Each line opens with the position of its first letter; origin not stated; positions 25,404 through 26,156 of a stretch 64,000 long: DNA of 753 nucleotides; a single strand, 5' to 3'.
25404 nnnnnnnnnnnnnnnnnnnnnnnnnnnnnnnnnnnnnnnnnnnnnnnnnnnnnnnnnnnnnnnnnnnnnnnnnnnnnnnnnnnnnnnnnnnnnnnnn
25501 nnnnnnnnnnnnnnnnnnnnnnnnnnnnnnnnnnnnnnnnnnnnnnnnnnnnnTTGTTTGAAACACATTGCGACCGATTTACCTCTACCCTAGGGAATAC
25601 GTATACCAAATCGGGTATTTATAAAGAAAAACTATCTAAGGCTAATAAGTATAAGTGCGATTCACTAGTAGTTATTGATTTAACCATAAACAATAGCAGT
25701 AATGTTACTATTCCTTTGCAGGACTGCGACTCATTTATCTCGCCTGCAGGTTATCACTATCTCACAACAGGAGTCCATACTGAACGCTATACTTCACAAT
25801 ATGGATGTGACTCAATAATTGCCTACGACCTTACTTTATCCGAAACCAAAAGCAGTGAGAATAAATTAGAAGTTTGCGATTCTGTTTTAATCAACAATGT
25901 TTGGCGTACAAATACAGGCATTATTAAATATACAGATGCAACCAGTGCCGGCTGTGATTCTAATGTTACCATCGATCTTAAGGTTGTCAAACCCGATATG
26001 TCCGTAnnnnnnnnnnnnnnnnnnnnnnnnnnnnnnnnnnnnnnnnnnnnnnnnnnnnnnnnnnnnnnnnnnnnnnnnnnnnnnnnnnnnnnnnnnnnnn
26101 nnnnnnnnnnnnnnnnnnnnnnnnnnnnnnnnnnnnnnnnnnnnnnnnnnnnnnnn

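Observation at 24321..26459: LamG-lectin T9SS cargo with six copies of a ~47-aa double-'CDS' cysteine repeat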

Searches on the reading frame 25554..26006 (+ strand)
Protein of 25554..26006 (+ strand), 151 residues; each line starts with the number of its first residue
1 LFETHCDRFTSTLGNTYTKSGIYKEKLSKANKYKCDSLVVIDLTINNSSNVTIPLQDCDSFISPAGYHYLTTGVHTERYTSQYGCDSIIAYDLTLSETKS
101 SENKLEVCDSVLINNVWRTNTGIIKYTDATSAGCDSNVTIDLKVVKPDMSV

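Call 28: predict_structure(alignment_id=A2)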
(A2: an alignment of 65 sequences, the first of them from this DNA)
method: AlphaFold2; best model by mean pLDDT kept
length: 151 residues; sequences in the alignment: 65
mean_pLDDT: 93.6   pTM: 0.67
mean pLDDT of the five models: 93.6, 93.0, 92.1, 91.6, 90.2
residues with pLDDT >= 90: 126; 70-90: 24; 50-70: 1; < 50: 0
segments of 3 or more residues with pLDDT < 50: none
pLDDT, mean of each block of 10 residues (from residue 1): 96 96 90 84 95 96 97 96 90 94 97 97 94 90 95 72
secondary structure, 60 per line:
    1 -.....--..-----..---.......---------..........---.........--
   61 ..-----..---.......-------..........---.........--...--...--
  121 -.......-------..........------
elements in order: E2-6 E21-27 E37-46 E50-58 E73-79 E87-96 E100-108 E111-113 E116-118 E122-128 E136-145

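Call 31: fold_search(model_id=the predicted structure, library=pdb)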
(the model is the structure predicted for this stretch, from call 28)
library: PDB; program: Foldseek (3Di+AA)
matches with E <= 10: 734; with E <= 0.001: 3
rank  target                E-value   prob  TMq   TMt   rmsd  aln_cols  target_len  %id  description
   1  9flp_A                5.2e-05  1.00  0.33  0.10   9.6       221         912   10  CryoEM structure of the neck (1403-2314) in the grappling hook protein A (GhpA) in the bacterium Aureispira sp. CCB-QB (released 2024-10-16)
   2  9fls_A                1.5e-04  1.00  0.33  0.19   9.9       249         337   14  CryoEM structure of the fragment-3 (2061-2397) in the grappling hook protein A (GhpA) in the bacterium Aureispira sp.  (released 2024-10-16)
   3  9fly_A                2.3e-04  1.00  0.29  0.07  25.8       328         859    9  CryoEM structure of the base (4151-5009) in the grappling hook protein A (GhpA) in the bacterium Aureispira sp. CCB-QB (released 2024-10-16)
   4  7ol4_A                5.5e-03  0.63  0.23  0.09  13.3       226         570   13  Mouse contactin-1 neurofascin-155 immunoglobulin domains adhesion complex (released 2022-12-14)
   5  5k8g                  6.2e-03  0.75  0.25  0.10  24.8       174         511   10  Crystal structure of a putative peptide-binding domain of MpAFP (released 2017-09-06)
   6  8yke                  6.6e-03  0.95  0.23  0.23   8.2       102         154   15  Structure of two consecutively arrayed Rib domains (Rib8-9) from surface adhesin of Limosilactobacillus reuteri (released 2025-03-05)
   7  5d4k_B                7.0e-03  0.38  0.20  0.09  24.4       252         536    9  Crystal structure of the human polymeric Ig receptor (pIgR) ectodomain (released 2016-03-16)
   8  4j80_A                9.5e-03  0.85  0.22  0.14  11.7       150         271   11  Thermus thermophilus DnaJ (released 2013-07-31)
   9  6s5y_B                9.5e-03  0.80  0.23  0.22  11.7       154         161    9  Structure of tandemly arrayed consecutive Rib domains (Rib2R) from Group B Streptococcal species Streptococcus agalact (released 2019-12-11)
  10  5dzy_C                1.1e-02  0.38  0.20  0.11  13.5       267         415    7  Protocadherin beta 8 extracellular cadherin domains 1-4 (released 2016-05-04)
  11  6x6q_A                1.2e-02  0.92  0.28  0.11  22.6       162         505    8  Peptide-bound structure of Marinomonas primoryensis peptide-binding domain (released 2021-09-01)
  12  6x5v_A                1.4e-02  0.60  0.25  0.10  24.8       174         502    9  Peptide-bound structure of Marinomonas primoryensis peptide-binding domain (released 2021-09-01)
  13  3agx_B                1.6e-02  0.30  0.17  0.18  21.5       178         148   10  Crystal structure of human Hsp40 Hdj1 peptide-binding domain (released 2011-02-23)
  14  9ijj_4K               2.5e-02  0.80  0.35  0.18  11.7       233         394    9  In situ structure of the central apparatus in mouse sperm axoneme. (released 2025-06-04)
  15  7ol2_A                2.8e-02  0.54  0.24  0.10  12.7       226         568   12  Crystal structure of mouse contactin 1 immunoglobulin domains (released 2022-12-14)
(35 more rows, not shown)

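Call 32: search_solved_structures(query=A2, max_evalue=10, show_alignments=3)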
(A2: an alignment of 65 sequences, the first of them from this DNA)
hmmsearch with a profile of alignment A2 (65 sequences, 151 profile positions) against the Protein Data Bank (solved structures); distinct sequences matched with E-value up to 10: 1.
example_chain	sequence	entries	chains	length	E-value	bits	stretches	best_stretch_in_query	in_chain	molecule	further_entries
4mxn_A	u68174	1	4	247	0.0092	19.1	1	22-90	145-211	Uncharacterized protein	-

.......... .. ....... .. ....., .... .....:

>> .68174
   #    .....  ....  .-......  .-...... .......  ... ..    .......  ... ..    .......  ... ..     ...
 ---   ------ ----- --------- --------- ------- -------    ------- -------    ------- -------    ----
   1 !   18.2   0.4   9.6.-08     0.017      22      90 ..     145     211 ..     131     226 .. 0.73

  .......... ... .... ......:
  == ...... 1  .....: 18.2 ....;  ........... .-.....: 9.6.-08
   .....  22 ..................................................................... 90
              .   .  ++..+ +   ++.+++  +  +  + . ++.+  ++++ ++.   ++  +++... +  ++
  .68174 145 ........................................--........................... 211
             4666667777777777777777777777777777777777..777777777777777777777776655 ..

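Call 41: search_protein_families(library=pfam, alignment_id=A2, max_evalue=0.1)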
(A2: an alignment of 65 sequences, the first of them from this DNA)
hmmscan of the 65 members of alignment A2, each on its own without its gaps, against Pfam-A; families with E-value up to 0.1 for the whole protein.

A. member 1, seq(151 aa): 0 families

B. families by the number of members that match (of 65 scanned): 90 families (the first 25 are shown)
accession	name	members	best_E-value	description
PF09305.16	TACI-CRD2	4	1.7e-05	TACI, cysteine-rich domain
PF23673.1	DUF7154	3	0.002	Domain of unknown function (DUF7154)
PF20606.3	DUF6799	3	0.0021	Domain of unknown function (DUF6799)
PF17883.6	MBG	3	0.003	MBG domain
PF18911.6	PKD_4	3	0.044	PKD domain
PF19958.5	EAD6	2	0.0059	Effector-associated domain 6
PF15278.12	Sec3_C_2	2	0.0077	Sec3 exocyst complex subunit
PF19672.4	DUF6175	2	0.016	Family of unknown function (DUF6175)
PF19081.6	Ig_7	2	0.021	Ig-like domain CHU_C associated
PF21885.1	TMEM181_GOLD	2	0.037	TMEM181, GOLD domain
PF11530.13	Pilin_PilX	2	0.056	Minor type IV pilin, PilX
PF08896.16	DUF1842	2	0.06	Domain of unknown function (DUF1842)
PF05535.17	Chromadorea_ALT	2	0.066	Chromadorea ALT protein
PF22696.2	Putative_PNPOx_2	1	1.9e-06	Pyridoxamine 5'-phosphate oxidase-like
PF18319.7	Zn_ribbon_PriA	1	2.5e-05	PriA DNA helicase Cys-rich region (CRR) domain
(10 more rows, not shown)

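Call 49: search_protein_representatives(alignment_id=A2)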
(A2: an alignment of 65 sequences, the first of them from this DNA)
Query: 65 sequences, 151 profile positions. Proteins with E-value up to 0.001 (for the whole library): 35449; up to 1e-10: 24977; up to 1e-30: 13191. The best 150 are listed.
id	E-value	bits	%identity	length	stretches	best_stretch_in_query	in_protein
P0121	0.0e+00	4624.2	-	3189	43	2-148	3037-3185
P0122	0.0e+00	3983.9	-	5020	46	3-147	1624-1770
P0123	0.0e+00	3364.1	-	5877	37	3-145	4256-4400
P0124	0.0e+00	3242.7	-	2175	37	3-147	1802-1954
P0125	0.0e+00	3231.5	-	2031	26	2-148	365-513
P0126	0.0e+00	3214.4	-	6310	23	2-150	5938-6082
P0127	0.0e+00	3184.8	-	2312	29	3-146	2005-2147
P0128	0.0e+00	3098.2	-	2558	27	3-148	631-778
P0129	0.0e+00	2625.5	-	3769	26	2-148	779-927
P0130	0.0e+00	2553.2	-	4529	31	3-150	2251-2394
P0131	0.0e+00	2523.4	-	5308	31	4-149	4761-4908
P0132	0.0e+00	2478.9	-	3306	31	2-150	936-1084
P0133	0.0e+00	2433.2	-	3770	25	4-146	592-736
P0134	0.0e+00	2425.8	-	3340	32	2-149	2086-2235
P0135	0.0e+00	2356.4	-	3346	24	3-148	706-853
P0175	0.0e+00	1831.8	-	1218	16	4-148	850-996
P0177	0.0e+00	1811.3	-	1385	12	3-150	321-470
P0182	0.0e+00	1778.5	-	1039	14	2-150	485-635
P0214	0.0e+00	1624.9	-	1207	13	3-150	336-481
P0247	0.0e+00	1488.3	-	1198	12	2-148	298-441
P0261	0.0e+00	1440.3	-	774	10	2-149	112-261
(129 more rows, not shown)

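Call 50: search_protein_families(library=pfam, proteins=[P0125, P0182, P0261, P0175, P0177, P0214, P0247], max_evalue=0.001)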
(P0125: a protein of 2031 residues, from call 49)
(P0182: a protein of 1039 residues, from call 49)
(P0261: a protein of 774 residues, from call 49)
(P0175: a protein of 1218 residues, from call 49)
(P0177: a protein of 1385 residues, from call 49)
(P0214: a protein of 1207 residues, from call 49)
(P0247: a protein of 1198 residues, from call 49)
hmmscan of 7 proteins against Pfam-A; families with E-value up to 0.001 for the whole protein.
P0125 (2031 aa): 7 families
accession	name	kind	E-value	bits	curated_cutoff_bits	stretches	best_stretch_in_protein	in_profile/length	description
PF19844.4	DUF6319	-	1.5e-19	70.6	23.9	0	596-634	23-61/115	Family of unknown function (DUF6319)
PF07419.17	PilM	-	5.5e-10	39.7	25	0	846-890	42-86/136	PilM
PF06252.17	GemA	-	8.4e-09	36.8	27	0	540-572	6-38/119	Bacteriophage Mu, GemA protein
PF18230.7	Glyc_hyd_38C_2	-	1.1e-07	32.4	26.2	0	442-474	48-80/89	Glycosyl hydrolases family 38 C-terminal sub-domain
PF04129.18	Vps52_CC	-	8.8e-07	29.2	26.5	0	183-213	9-39/173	Vps52/Sac2 family, coiled-coil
PF05067.18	Mn_catalase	-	3.7e-06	26.6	27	0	1581-1619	25-63/284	Manganese containing catalase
PF21913.1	ORC6_2nd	-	2.6e-05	25.1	27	0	441-467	5-31/87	ORC6 second cyclin-like domain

P0182 (1039 aa): 6 families
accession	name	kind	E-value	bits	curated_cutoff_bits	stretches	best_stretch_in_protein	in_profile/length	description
PF19921.4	bpX5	-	3.2e-22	79.1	27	0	836-864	46-74/135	MoxR-vWA-beta-propeller ternary system domain bpX5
PF21940.1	Pfc11_Rna14-15-ID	-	8.7e-18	64.7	27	0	810-838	31-59/111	Pfc11 Rna14/15 interacting domain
PF18962.6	Por_Secre_tail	-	1.1e-12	48.5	27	1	974-1030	1-67/75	Secretion system C-terminal sorting domain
PF03627.19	PapG_N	-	1.2e-07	32.1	25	0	477-501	54-78/226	PapG carbohydrate binding domain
PF18781.7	Phage_spike_2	-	5e-06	27.3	25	0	750-793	10-53/76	Phage spike trimer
PF06206.17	CpeT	-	2.1e-05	24.9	21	0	323-380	95-155/181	CpeT/CpcT family (DUF1001)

P0261 (774 aa): 4 families
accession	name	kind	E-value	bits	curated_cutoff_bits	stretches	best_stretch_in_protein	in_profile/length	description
PF19234.4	DUF5887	-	1.1e-16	61.5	32.7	0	162-245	13-88/136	Family of unknown function (DUF5887)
PF05354.17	Phage_attach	-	5.7e-14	53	26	0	319-337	68-86/99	Phage Head-Tail Attachment protein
PF14614.12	DUF4450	-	2.7e-10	40.5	27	0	497-538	84-125/212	Domain of unknown function (DUF4450)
PF24169.1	Fn3-I_PB4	-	8.5e-07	29.8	27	0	122-151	56-85/88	Straight fiber protein PB4 first Fn3-like domain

P0175 (1218 aa): 1 family
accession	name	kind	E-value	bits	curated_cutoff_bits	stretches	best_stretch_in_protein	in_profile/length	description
PF24343.1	OB_DEPS-1_1st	-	1.5e-08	35.6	27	0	799-815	58-74/84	P-granule-associated protein DEPS-1, first OB-fold domain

P0177 (1385 aa): 2 families
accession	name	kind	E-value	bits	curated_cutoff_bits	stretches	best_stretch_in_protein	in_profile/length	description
PF18962.6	Por_Secre_tail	-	1.2e-08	35.5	27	1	1314-1377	1-69/75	Secretion system C-terminal sorting domain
PF06715.18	Gp5_C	-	4.9e-06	26.7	20.4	0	791-801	1-11/24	Gp5 C-terminal repeat (3 copies)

P0214 (1207 aa): 1 family
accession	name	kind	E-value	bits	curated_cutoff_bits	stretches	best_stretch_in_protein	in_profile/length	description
PF18962.6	Por_Secre_tail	-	3.4e-09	37.3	27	1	1137-1205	1-75/75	Secretion system C-terminal sorting domain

P0247 (1198 aa): 4 families
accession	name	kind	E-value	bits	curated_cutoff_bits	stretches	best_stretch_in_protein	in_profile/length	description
PF04376.19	ATE_N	-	1.8e-15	57.3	27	0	216-242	37-63/72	Arginine-tRNA-protein transferase, N terminus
PF21908.1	Cel124_C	-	2.8e-10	40.9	27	0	171-199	94-122/172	Cel124 C-terminal catalytic domain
PF04010.18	DUF357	-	1.1e-06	29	29.4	0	197-221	27-51/73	Protein of unknown function (DUF357)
PF24401.1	iHD-CE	-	1.1e-05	25.3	27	0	183-214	259-290/349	iHD-CE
